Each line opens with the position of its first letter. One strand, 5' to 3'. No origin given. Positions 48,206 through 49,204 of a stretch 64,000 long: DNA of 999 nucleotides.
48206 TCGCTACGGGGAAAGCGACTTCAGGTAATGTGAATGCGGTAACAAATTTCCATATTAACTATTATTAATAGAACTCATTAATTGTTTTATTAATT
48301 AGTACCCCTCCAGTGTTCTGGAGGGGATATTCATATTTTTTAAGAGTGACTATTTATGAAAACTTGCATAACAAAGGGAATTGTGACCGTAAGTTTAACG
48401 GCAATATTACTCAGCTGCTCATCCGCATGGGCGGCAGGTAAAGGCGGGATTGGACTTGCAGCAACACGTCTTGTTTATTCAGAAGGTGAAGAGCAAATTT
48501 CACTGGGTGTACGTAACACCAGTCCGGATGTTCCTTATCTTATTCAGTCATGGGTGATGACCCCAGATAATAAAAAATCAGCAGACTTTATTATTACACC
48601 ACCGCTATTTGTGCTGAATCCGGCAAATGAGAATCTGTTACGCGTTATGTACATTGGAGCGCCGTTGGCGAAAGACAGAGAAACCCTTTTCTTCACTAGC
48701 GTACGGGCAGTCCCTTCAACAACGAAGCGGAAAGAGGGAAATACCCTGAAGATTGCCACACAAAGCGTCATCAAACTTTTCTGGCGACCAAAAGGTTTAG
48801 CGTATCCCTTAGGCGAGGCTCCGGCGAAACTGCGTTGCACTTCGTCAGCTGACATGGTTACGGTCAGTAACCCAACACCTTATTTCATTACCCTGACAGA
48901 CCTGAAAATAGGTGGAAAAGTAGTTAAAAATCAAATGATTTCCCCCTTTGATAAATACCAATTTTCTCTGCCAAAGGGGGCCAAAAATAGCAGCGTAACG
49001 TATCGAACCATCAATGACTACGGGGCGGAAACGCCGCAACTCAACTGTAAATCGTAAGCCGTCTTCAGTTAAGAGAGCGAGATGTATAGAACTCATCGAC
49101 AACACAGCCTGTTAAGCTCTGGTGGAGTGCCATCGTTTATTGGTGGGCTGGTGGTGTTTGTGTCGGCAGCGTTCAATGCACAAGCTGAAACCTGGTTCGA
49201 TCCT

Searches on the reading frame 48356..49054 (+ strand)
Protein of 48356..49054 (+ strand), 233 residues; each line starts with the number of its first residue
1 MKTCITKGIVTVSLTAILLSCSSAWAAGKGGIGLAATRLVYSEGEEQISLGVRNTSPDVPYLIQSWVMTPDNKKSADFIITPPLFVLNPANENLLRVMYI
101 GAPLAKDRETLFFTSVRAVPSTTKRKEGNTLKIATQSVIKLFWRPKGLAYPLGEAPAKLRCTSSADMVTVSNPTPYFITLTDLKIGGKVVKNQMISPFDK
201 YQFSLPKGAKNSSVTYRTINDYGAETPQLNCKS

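Call 16: find_related_loci(query=window:48356-49054:+, collection=genome_contigs, flank=2500)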
Query window:48356-49054:+ (233 aa) in genome_contigs; peptide patterns used: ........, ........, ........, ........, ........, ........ (x = any residue, [..] = any of these).
72 stretches matched a pattern; 11 encode a relative of the query (tblastn E <= 1e-3); 11 distinct loci.
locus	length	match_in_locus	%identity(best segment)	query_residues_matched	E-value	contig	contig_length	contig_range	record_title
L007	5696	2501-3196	86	1-232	1e-138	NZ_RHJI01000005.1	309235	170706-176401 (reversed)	Escherichia sp. E1V33 1V33_5_consensus, whole genome shotgun sequence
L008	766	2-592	99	37-233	9e-148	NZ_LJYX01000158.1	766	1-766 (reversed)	Colwellia sp. TT2012 CMT41_NODE_171, whole genome shotgun sequence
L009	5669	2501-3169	65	11-233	7e-103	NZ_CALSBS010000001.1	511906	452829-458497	Pseudocitrobacter vendiensis strain CPO20170097T, whole genome shotgun sequence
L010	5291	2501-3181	66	7-233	2e-101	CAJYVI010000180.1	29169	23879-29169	MAG: uncultured Pseudocitrobacter sp. isolate SP260_1_metabat2_genome_mining.39 genome assembly, contig: k127_90944, who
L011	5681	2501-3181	65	7-233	6e-100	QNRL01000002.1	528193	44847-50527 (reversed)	Pseudocitrobacter faecalis strain DSM 27453 Ga0244571_102, whole genome shotgun sequence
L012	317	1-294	99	136-233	4e-70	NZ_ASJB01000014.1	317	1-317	Amycolatopsis orientalis DSM 40040 = KCTC 9412 strain KCTC 9412T contig_95, whole genome shotgun sequence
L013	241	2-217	99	162-233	1e-48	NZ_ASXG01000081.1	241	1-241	Amycolatopsis orientalis DSM 43388 contig_189, whole genome shotgun sequence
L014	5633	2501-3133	35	29-226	6e-37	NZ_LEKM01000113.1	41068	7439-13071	Ursidibacter arcticus strain Bamse1 contig_24_1, whole genome shotgun sequence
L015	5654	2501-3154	39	14-224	9e-36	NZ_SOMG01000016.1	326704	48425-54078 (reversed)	Lelliottia nimipressuralis strain 51 GCID_CRU_0002_NODE_5.ctg_1, whole genome shotgun sequence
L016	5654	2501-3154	35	12-224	2e-33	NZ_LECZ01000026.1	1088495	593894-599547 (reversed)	Enterobacter genomosp. O strain GN03164 contig26, whole genome shotgun sequence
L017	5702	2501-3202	32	7-223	3e-29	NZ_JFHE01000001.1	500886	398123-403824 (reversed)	Caballeronia grimmiae strain R27 contig1, whole genome shotgun sequence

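Call 24: find_homologous_proteins(query=window:48356-49054:+, max_evalue=1e-40)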
Query window:48356-49054:+ (233 aa): 247 proteins with E <= 1e-40 among 958 candidates; the best 120 are listed.
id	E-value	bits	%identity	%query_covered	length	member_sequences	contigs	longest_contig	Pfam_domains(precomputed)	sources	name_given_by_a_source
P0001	2.9e-149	513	99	100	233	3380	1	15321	PF00345.27,PF02753.24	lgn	-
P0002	3.1e-131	454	86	100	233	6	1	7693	PF00345.27,PF02753.24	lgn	-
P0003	1.5e-127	442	91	100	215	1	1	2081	PF00345.27,PF02753.24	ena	-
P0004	2.5e-127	441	85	100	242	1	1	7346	PF00345.27,PF02753.24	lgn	-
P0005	2.3e-112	392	76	100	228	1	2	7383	PF00345.27,PF02753.24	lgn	-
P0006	1.6e-111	389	80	100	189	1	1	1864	PF00345.27,PF02753.24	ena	-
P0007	2.0e-110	386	99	75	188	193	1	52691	PF00345.27,PF02753.24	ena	-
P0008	4.5e-102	358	78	94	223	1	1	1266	PF00345.27,PF02753.24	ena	-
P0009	2.0e-101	356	77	94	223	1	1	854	PF00345.27,PF02753.24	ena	-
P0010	7.8e-101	354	68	100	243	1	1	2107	PF00345.27,PF02753.24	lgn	-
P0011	2.7e-95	336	88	77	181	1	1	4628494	PF00345.27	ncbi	ncbi:molecular chaperone [Escherichia coli]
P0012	2.9e-94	333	66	97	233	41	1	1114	PF00345.27,PF02753.24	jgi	jgi:P pilus assembly protein, chaperone PapD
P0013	2.2e-89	317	97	64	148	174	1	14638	PF00345.27,PF02753.24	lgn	-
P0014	4.7e-80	286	91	64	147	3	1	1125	PF00345.27,PF02753.24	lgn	-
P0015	1.5e-77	278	99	56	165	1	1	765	PF00345.27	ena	-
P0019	3.0e-73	264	52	100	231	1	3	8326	PF00345.27,PF02753.24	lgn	-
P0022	4.2e-71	257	52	100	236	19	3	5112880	PF00345.27,PF02753.24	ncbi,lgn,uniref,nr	ncbi:fimbria/pilus periplasmic chaperone [Citrobacter freundii]|uniref:fimbrial biogenesis chaperone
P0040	1.0e-58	217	48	94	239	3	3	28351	PF00345.27,PF02753.24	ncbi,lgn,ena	ncbi:fimbria/pilus periplasmic chaperone [Dryocola clanedunensis]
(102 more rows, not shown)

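Call 25: find_encoding_contigs(protein=P0004, flank=1500, max_places=1)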
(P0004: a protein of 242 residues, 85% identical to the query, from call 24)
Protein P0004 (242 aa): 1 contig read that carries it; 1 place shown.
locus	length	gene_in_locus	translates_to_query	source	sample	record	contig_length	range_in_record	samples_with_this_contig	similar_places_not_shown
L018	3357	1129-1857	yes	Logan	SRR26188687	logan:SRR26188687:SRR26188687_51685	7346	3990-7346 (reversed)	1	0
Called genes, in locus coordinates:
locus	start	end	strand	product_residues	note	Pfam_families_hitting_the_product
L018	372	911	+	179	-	PF00419:Fimbrial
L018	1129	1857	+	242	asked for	PF00345:PapD_N, PF02753:PapD_C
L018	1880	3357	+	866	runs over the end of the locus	PF13954:PapC_N, PF00577:Usher, PF13953:PapC_C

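Call 26: find_encoding_contigs(protein=P0005, flank=1500, max_places=1)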
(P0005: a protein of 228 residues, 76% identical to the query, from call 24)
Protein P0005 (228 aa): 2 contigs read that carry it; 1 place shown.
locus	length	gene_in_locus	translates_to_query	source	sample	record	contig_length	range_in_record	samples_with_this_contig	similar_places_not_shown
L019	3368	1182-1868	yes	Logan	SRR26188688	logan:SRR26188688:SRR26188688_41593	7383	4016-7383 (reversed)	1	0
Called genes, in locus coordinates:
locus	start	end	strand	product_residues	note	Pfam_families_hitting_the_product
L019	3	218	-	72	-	?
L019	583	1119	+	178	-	PF00419:Fimbrial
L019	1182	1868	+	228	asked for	PF00345:PapD_N, PF02753:PapD_C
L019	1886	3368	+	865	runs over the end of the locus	PF13954:PapC_N, PF00577:Usher, PF13953:PapC_C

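Call 27: find_encoding_contigs(protein=P0010, flank=1500, max_places=1)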
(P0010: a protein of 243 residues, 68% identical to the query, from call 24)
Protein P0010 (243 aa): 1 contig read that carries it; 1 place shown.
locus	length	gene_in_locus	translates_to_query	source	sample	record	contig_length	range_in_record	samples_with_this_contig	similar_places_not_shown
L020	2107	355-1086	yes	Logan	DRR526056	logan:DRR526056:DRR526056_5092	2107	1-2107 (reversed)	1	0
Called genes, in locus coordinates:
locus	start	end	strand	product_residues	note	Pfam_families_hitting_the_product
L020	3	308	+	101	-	?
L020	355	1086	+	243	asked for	PF00345:PapD_N, PF02753:PapD_C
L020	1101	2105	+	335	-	?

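Call 28: find_encoding_contigs(protein=P0019, flank=1500, max_places=1)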
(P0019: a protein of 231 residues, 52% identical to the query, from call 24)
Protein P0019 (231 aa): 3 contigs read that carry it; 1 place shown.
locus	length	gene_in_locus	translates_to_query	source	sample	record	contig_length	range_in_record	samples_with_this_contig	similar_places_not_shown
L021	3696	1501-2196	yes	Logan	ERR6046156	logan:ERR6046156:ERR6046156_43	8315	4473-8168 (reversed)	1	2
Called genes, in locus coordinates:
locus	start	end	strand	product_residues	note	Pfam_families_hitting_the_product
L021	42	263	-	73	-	PF01527:HTH_Tnp_1, PF13384:HTH_23 (weak), PF13518:HTH_28 (weak)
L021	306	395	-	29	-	-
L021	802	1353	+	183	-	PF00419:Fimbrial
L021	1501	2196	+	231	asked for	PF00345:PapD_N, PF02753:PapD_C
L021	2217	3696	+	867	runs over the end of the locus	PF13954:PapC_N, PF00577:Usher, PF13953:PapC_C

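Call 29: find_encoding_contigs(protein=P0022, flank=1500, max_places=1)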
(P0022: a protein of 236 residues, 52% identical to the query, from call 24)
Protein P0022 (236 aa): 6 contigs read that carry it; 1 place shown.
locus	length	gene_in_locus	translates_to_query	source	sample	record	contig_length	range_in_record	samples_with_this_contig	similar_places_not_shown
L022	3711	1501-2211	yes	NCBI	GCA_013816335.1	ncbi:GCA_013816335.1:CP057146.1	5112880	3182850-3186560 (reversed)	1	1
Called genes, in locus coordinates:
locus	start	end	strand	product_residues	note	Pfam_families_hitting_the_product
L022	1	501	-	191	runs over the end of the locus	PF02525:Flavodoxin_2 (weak), PF03358:FMN_red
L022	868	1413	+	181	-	PF00419:Fimbrial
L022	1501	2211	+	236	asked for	PF00345:PapD_N, PF02753:PapD_C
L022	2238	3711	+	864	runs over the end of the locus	PF13954:PapC_N, PF00577:Usher, PF13953:PapC_C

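Call 71: find_encoding_contigs(protein=P0003, flank=1000, max_places=1)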
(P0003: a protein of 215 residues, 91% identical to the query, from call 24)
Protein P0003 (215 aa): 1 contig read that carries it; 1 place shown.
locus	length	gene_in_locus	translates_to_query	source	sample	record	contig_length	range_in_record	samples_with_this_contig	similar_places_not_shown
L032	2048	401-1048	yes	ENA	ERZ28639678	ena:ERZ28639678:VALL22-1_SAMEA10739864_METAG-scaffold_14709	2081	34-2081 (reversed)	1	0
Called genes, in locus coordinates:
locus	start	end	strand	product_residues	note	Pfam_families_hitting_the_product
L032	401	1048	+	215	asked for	PF00345:PapD_N, PF02753:PapD_C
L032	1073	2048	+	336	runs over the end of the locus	?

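Call 72: find_encoding_contigs(protein=P0008, flank=1000, max_places=1)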
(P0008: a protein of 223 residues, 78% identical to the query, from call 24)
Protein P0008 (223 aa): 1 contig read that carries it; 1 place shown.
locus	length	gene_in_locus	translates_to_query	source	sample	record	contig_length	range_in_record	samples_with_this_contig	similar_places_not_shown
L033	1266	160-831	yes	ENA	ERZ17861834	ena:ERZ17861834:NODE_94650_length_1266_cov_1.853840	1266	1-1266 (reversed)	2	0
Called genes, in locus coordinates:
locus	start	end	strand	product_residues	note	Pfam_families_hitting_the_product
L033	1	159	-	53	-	?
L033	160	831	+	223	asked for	PF00345:PapD_N, PF02753:PapD_C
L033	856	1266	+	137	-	?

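Call 73: find_encoding_contigs(protein=P0040, flank=1500, max_places=1)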
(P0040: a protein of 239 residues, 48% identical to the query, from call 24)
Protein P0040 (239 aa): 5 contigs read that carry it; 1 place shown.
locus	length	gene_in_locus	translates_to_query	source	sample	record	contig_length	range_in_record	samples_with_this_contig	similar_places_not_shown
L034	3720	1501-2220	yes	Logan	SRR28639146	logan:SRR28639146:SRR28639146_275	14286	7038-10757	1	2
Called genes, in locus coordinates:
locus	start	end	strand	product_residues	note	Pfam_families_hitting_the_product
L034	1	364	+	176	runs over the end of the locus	-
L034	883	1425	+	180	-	PF00419:Fimbrial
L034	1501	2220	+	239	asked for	PF00345:PapD_N, PF02753:PapD_C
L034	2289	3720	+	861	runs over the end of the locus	PF13954:PapC_N, PF00577:Usher, PF13953:PapC_C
